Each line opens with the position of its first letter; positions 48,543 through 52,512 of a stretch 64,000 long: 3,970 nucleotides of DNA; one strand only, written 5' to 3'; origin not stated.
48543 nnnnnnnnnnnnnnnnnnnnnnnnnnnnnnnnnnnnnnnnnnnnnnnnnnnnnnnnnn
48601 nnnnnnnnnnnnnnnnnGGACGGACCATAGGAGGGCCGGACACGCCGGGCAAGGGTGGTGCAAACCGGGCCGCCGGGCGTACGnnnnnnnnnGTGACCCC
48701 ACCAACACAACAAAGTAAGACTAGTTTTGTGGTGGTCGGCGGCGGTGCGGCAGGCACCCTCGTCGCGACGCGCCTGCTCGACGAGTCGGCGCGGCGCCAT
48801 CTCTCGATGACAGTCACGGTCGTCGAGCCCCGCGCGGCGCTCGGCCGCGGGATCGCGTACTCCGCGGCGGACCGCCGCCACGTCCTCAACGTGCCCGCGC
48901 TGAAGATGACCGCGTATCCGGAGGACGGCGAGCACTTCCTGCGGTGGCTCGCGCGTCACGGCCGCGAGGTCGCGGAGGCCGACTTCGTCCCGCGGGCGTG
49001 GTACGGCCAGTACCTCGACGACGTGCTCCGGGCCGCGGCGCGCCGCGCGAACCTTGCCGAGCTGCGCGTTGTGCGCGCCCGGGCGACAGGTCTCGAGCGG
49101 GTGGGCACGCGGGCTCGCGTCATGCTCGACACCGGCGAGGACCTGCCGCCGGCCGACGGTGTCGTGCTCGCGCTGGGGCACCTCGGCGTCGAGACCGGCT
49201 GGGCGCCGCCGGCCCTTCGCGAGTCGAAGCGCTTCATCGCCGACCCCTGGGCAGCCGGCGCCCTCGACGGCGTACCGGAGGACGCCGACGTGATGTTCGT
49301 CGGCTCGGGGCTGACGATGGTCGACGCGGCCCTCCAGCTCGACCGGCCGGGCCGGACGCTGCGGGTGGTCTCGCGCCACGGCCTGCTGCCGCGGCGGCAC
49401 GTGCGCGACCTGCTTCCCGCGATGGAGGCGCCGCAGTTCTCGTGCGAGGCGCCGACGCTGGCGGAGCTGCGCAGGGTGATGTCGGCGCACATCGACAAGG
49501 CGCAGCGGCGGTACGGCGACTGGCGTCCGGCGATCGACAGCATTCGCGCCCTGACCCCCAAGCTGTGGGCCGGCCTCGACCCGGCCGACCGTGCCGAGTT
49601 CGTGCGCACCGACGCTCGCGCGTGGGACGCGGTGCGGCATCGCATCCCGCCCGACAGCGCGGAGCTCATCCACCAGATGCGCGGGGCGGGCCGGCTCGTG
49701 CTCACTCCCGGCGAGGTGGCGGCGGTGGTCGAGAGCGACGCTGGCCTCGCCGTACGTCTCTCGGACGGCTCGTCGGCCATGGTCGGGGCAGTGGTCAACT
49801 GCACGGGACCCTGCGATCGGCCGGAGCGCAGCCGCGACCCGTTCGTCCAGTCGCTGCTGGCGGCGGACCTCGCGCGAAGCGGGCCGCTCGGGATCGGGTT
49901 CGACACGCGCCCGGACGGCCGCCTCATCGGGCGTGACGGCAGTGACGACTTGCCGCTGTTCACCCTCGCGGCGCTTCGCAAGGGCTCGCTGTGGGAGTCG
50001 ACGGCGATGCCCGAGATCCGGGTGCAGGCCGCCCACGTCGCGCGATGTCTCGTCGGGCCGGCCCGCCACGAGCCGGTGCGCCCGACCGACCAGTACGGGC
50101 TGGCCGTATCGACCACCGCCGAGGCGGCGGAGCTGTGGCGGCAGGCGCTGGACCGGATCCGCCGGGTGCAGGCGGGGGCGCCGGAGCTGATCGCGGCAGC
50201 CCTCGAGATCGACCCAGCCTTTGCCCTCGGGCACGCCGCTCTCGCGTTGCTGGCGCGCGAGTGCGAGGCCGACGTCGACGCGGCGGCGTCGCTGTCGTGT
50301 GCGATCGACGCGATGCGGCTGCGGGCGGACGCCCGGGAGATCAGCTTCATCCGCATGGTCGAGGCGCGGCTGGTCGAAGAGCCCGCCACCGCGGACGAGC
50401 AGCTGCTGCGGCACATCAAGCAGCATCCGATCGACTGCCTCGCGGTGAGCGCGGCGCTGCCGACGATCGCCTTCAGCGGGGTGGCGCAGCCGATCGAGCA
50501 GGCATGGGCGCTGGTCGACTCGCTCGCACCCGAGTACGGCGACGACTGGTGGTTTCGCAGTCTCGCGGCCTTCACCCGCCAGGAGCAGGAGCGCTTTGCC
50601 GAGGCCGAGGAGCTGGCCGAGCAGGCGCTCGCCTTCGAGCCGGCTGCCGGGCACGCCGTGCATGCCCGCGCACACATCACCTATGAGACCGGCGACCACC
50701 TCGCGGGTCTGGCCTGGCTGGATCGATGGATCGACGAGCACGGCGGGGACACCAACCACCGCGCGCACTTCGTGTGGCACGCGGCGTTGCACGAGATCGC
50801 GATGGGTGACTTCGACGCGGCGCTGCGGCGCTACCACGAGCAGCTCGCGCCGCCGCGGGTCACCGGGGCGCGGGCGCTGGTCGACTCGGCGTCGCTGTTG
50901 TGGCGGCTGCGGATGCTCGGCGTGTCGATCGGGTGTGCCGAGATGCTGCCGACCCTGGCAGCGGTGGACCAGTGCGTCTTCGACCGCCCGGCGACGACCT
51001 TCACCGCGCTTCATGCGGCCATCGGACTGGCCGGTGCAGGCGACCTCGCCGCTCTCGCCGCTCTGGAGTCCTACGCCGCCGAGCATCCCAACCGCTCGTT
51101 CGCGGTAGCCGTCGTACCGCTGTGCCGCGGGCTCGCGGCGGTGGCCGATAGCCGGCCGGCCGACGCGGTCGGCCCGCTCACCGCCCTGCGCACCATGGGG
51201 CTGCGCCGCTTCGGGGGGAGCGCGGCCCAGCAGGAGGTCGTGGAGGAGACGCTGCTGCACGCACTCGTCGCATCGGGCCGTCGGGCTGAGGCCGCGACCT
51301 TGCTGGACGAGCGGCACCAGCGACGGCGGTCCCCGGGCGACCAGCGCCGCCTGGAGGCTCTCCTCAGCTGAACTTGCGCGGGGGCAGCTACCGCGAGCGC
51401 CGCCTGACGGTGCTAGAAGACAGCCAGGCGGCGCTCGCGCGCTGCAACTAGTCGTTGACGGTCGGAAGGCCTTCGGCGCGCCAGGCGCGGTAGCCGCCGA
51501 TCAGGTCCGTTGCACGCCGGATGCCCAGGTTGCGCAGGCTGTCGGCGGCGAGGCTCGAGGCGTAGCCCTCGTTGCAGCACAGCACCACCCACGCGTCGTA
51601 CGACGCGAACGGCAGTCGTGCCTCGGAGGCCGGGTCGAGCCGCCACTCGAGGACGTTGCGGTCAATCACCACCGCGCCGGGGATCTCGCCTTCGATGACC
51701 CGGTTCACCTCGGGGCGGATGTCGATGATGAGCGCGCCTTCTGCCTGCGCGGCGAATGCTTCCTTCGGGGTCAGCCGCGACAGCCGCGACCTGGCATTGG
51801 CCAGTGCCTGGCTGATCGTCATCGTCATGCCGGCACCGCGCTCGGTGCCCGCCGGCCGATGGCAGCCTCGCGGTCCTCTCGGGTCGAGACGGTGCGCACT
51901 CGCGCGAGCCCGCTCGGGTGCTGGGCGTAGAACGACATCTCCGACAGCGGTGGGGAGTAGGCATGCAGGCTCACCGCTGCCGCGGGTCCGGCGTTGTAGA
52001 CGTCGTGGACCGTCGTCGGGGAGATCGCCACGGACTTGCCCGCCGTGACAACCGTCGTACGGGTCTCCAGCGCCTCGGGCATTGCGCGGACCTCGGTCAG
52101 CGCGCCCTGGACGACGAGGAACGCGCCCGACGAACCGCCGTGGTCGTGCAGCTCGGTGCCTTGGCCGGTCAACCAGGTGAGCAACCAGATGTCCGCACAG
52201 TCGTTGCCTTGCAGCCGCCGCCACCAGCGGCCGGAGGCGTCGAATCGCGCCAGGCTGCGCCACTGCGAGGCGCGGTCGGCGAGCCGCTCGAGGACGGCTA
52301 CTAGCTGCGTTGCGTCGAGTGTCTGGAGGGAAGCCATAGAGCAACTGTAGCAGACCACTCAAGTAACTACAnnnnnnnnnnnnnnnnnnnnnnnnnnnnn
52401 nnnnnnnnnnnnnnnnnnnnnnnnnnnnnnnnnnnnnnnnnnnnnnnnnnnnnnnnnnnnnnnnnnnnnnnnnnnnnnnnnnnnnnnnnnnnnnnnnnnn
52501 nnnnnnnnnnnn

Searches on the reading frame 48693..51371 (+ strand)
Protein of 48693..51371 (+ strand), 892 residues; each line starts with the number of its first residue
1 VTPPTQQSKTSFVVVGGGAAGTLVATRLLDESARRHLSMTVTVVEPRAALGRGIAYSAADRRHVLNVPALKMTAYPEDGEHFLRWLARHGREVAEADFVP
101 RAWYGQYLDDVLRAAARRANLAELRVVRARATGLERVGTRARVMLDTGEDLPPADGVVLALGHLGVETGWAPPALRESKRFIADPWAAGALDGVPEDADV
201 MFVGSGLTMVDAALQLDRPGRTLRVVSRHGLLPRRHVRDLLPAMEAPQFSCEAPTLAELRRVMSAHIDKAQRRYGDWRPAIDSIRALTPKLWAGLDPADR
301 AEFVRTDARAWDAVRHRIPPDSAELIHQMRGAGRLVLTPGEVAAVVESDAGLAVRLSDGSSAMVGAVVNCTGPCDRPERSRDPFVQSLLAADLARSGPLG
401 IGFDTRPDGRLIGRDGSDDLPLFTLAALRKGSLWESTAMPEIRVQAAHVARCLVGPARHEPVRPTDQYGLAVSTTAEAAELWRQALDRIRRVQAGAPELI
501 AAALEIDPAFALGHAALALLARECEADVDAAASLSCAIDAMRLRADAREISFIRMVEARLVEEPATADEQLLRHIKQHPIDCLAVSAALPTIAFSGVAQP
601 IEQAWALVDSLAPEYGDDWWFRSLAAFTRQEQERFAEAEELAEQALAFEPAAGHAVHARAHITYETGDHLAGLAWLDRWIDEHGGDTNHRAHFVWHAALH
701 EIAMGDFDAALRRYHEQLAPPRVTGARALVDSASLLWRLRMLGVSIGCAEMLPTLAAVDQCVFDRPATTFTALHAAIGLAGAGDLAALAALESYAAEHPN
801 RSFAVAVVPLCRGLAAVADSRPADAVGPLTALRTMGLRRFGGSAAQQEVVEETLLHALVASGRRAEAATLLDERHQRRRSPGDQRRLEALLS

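Call 8: search_protein_families(library=pfam, proteins=[window:48693-51371:+], max_evalue=0.001)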
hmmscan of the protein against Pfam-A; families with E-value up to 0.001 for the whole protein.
window:48693-51371:+ (892 aa): 2 families
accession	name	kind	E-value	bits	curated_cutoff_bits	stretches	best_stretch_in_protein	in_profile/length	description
PF13454.12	NAD_binding_9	-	2e-39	135.5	21.8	1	13-163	1-154/155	FAD-NAD(P)-binding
PF13450.12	NAD_binding_8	-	3.6e-05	24.4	21.9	1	14-78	1-58/68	NAD(P)-binding Rossmann-like domain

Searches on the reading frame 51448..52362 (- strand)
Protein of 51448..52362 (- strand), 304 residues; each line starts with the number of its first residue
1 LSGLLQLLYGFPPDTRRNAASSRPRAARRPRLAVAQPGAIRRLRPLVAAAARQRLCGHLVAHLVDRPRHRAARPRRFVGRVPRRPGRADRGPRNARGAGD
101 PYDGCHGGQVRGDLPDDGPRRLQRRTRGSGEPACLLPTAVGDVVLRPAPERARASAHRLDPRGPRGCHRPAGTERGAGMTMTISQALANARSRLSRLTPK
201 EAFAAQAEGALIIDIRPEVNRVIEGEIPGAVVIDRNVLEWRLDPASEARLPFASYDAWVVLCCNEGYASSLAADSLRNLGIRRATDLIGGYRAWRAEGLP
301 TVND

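Call 8: search_protein_families(library=pfam, proteins=[window:51448-52362:-], max_evalue=0.001)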
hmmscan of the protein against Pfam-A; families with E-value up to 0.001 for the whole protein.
window:51448-52362:- (304 aa): 1 family
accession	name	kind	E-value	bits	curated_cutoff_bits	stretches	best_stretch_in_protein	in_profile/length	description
PF00581.25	Rhodanese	-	5.7e-10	40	22.2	1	203-296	6-101/102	Rhodanese-like domain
